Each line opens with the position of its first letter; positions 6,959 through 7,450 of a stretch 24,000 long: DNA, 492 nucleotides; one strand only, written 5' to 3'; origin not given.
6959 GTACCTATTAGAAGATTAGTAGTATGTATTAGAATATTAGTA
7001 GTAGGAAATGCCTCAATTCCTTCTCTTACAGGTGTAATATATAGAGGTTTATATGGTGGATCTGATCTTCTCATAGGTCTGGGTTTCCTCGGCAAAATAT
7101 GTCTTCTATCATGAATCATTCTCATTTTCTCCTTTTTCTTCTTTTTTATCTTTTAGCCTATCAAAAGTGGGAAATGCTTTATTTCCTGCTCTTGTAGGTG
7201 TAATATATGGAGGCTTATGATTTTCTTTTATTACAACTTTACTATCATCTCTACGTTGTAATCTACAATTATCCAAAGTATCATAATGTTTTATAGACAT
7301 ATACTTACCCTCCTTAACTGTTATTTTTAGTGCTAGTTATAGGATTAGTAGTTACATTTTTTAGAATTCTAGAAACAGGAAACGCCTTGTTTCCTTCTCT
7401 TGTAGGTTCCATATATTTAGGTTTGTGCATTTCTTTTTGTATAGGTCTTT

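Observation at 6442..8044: Operon with a zinc-ribbon protein, three tandem paralogous small ORFs and a YjjX-type NTPase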

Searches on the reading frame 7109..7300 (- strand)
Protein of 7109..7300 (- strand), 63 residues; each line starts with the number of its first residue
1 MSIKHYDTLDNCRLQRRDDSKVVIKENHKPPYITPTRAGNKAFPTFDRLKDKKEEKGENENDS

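Call 6: search_protein_families(library=pfam, proteins=[window:7109-7300:-], max_evalue=1)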
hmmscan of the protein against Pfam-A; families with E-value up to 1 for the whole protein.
window:7109-7300:- (63 aa): 0 families

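Call 7: search_protein_families(library=ncbifam, proteins=[window:7109-7300:-], max_evalue=1)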
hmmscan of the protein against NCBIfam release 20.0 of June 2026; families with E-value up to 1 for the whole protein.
window:7109-7300:- (63 aa): 0 families

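Call 39: find_homologous_proteins(query=A3, max_evalue=0.1)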
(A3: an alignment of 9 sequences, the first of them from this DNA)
Query A3 (9 sequences) (63 aa, profile of the alignment): 12 proteins with E <= 0.1 among 808 candidates.
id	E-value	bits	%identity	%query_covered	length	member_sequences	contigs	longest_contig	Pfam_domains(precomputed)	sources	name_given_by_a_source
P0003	4.6e-26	108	100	100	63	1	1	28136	-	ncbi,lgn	-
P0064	5.3e-25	105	54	92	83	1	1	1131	-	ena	-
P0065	3.9e-24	102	58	71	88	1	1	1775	-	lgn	-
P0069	1.7e-22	97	51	81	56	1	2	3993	-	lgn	-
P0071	4.0e-20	89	41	71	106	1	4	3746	-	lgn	-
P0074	5.3e-20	89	57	86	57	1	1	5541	-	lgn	-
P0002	6.4e-20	88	42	78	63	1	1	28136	-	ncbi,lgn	-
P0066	9.3e-19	85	59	65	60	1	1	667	-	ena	-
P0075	1.2e-16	78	61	60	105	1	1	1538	-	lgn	-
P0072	1.2e-15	75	47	48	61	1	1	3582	-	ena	-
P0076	6.9e-15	72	53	60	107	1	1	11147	-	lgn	-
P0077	1.2e-14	72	63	38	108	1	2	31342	-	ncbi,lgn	-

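Call 41: find_encoding_contigs(protein=P0077, flank=8000, max_places=3)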
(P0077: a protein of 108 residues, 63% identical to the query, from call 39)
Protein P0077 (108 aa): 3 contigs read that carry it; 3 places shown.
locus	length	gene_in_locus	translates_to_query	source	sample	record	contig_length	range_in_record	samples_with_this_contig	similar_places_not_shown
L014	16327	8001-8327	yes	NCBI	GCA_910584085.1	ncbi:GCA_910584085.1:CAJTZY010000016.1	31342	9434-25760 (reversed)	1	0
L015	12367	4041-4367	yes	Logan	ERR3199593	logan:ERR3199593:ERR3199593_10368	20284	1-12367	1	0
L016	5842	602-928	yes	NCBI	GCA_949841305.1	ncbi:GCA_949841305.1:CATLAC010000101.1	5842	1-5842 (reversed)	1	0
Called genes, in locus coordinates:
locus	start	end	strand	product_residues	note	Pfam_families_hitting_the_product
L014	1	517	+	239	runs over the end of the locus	PF05175:MTS, PF05971:Methyltransf_10, PF02384:N6_Mtase (weak), PF13847:Methyltransf_31, PF08241:Methyltransf_11 (weak), PF13649:Methyltransf_25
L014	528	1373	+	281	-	PF00590:TP_methylase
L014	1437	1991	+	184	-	PF01195:Pept_tRNA_hydro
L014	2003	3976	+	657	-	-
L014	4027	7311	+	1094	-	PF17757:UvrB_inter, PF02559:CarD_TRCF_RID, PF04851:ResIII, PF00270:DEAD, PF00271:Helicase_C, PF03461:TRCF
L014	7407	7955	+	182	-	-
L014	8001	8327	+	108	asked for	-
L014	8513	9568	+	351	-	PF02661:Fic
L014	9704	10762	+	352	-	PF19328:DAP_DH_C (faint)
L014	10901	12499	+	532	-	PF12799:LRR_4 (faint)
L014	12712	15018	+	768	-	-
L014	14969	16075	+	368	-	-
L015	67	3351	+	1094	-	PF17757:UvrB_inter, PF02559:CarD_TRCF_RID, PF04851:ResIII, PF00270:DEAD, PF00271:Helicase_C, PF03461:TRCF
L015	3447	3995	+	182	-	-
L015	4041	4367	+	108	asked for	-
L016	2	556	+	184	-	?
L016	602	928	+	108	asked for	-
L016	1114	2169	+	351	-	PF02661:Fic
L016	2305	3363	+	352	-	PF19328:DAP_DH_C (faint)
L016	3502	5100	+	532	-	PF12799:LRR_4 (faint)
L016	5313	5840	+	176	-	?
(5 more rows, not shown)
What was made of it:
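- Fic (call 41).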

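Call 42: find_encoding_contigs(protein=P0076, flank=8000, max_places=3)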
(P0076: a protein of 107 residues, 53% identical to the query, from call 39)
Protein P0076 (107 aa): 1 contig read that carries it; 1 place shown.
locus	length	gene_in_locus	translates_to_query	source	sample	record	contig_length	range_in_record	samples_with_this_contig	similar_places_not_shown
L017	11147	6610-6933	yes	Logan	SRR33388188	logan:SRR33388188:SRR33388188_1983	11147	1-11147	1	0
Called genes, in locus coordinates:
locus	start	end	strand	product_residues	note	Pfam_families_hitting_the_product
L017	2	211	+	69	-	?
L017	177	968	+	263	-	PF04468:PSP1, PF28472:PSP1_3rd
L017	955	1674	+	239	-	PF03602:Cons_hypoth95 (faint), PF05175:MTS, PF05971:Methyltransf_10 (weak), PF02384:N6_Mtase, PF13847:Methyltransf_31, PF08241:Methyltransf_11 (weak), PF13649:Methyltransf_25, PF07669:Eco57I (faint)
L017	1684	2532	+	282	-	PF00590:TP_methylase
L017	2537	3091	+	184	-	PF01195:Pept_tRNA_hydro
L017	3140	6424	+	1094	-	PF17757:UvrB_inter, PF02559:CarD_TRCF_RID, PF00270:DEAD, PF00271:Helicase_C, PF03461:TRCF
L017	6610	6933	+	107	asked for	-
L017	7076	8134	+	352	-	PF19328:DAP_DH_C (faint)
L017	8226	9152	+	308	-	-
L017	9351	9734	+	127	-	-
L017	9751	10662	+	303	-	-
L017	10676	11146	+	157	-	?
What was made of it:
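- Closest known: Class I Fic antitoxins. Different: The sister locus L017 keeps the small gene without Fic (call 42).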

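Call 44: find_encoding_contigs(protein=P0074, flank=6000, max_places=3)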
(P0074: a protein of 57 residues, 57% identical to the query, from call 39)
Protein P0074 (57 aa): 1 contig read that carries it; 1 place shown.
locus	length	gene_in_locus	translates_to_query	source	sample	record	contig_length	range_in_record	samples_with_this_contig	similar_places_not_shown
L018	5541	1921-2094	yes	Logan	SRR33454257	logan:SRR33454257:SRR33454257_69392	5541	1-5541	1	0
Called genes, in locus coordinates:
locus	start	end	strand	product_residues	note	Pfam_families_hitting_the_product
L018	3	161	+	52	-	?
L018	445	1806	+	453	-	-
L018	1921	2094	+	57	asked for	-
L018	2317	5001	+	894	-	-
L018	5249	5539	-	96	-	?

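Call 47: search_protein_families(library=pfam, proteins=[L018:445-1806:+, L018:2317-5001:+], max_evalue=0.1)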
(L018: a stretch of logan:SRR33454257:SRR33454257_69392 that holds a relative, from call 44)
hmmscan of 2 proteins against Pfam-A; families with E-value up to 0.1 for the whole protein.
L018:445-1806:+ (453 aa): 1 family
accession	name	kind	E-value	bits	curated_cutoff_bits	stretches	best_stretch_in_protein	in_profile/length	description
PF21750.2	DACNH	-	0.018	15.3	27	1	137-235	4-79/107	Probable sensor domain DACNH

L018:2317-5001:+ (894 aa): 0 families

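Call 48: search_protein_families(library=padloc, proteins=[L018:445-1806:+, L018:2317-5001:+], max_evalue=0.1)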
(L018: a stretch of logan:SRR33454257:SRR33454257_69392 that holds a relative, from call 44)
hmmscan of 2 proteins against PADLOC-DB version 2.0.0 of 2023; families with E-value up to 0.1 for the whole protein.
L018:445-1806:+ (453 aa): 0 families

L018:2317-5001:+ (894 aa): 0 families

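Call 55: search_solved_structures(query=A4, max_evalue=10, show_alignments=3)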
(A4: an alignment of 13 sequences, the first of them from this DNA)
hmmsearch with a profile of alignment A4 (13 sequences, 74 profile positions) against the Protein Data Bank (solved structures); distinct sequences matched with E-value up to 10: 0.

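Call 69: search_solved_structures(query=L018:445-1806:+, max_evalue=1, show_alignments=2)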
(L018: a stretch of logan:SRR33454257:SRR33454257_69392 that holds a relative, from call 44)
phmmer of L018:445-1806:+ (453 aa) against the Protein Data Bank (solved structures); distinct sequences matched with E-value up to 1: 0.
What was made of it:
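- Tried and rejected: Neither Pfam nor a PDB sequence search confirmed it (calls 47, 69).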

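Call 70: search_solved_structures(query=L018:2317-5001:+, max_evalue=1)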
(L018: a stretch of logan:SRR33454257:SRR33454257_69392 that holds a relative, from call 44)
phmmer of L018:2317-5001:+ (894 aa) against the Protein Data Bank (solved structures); distinct sequences matched with E-value up to 1: 0.

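Call 72: search_protein_families(library=phrogs, proteins=[window:7109-7300:-, P0077, P0074, L018:445-1806:+, L018:2317-5001:+], max_evalue=0.01)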
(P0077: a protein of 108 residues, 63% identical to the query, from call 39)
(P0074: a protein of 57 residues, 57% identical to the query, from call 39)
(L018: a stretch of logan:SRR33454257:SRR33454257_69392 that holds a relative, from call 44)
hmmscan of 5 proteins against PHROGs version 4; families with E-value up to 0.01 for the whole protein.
window:7109-7300:- (63 aa): 0 families

P0077 (108 aa): 0 families

P0074 (57 aa): 0 families

L018:445-1806:+ (453 aa): 0 families

L018:2317-5001:+ (894 aa): 0 families

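Call 87: find_related_loci(query=A4, collection=viral_contigs, flank=5000)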
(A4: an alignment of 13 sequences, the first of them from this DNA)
Query A4 (63 aa) in viral_contigs; peptide patterns used: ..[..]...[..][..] (x = any residue, [..] = any of these).
37 stretches matched a pattern, but none encodes a relative of the query by tblastn (E <= 1e-3).

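Call 102: search_protein_families(library=pfam, alignment_id=A4, max_evalue=1)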
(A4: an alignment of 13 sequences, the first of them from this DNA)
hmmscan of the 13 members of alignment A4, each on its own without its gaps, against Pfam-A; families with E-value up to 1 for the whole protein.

A. member 1, seq(63 aa): 0 families

B. families by the number of members that match (of 13 scanned): 9 families
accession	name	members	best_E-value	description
PF13543.13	SAM_KSR1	3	0.072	SAM like domain present in kinase suppressor RAS 1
PF10230.15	LIDHydrolase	2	0.098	Lipid-droplet associated hydrolase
PF00125.30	Histone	1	0.0037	Core histone H2A/H2B/H3/H4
PF12033.13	DUF3519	1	0.03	Protein of unknown function (DUF3519)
PF22714.1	SNaCT8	1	0.03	Short NACHT-associated C-Terminal domain, family 8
PF24839.1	DUF7718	1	0.03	Domain of unknown function (DUF7718)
PF00435.27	Spectrin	1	0.068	Spectrin repeat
PF10828.13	DUF2570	1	0.085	Protein of unknown function (DUF2570)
PF16526.10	CLZ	1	0.39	C-terminal leucine zipper domain of cyclic nucleotide-gated channels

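Call 103: search_protein_families(library=ncbifam, alignment_id=A4, max_evalue=1)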
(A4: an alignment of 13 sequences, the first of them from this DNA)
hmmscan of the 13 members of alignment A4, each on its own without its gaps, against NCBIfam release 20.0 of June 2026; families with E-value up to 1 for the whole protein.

A. member 1, seq(63 aa): 0 families

B. families by the number of members that match (of 13 scanned): 3 families
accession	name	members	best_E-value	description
TIGR02200.1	GlrX_actino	1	0.035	mycoredoxin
TIGR00030.1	S21p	1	0.068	30S ribosomal protein S21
NF010289.0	PRK13729.1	1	0.16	F-type conjugal transfer pilus assembly protein TraB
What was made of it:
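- No match anywhere: Nothing in Pfam, NCBIfam, PHROGs or the PDB matches the small proteins, and nothing in PADLOC matches the operon's other proteins (calls 6, 7, 48, 55, 72, 102, 103).
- Tried and rejected: One member hit S21p at E = 0.068 among 13 scans, which is what chance predicts (call 103).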
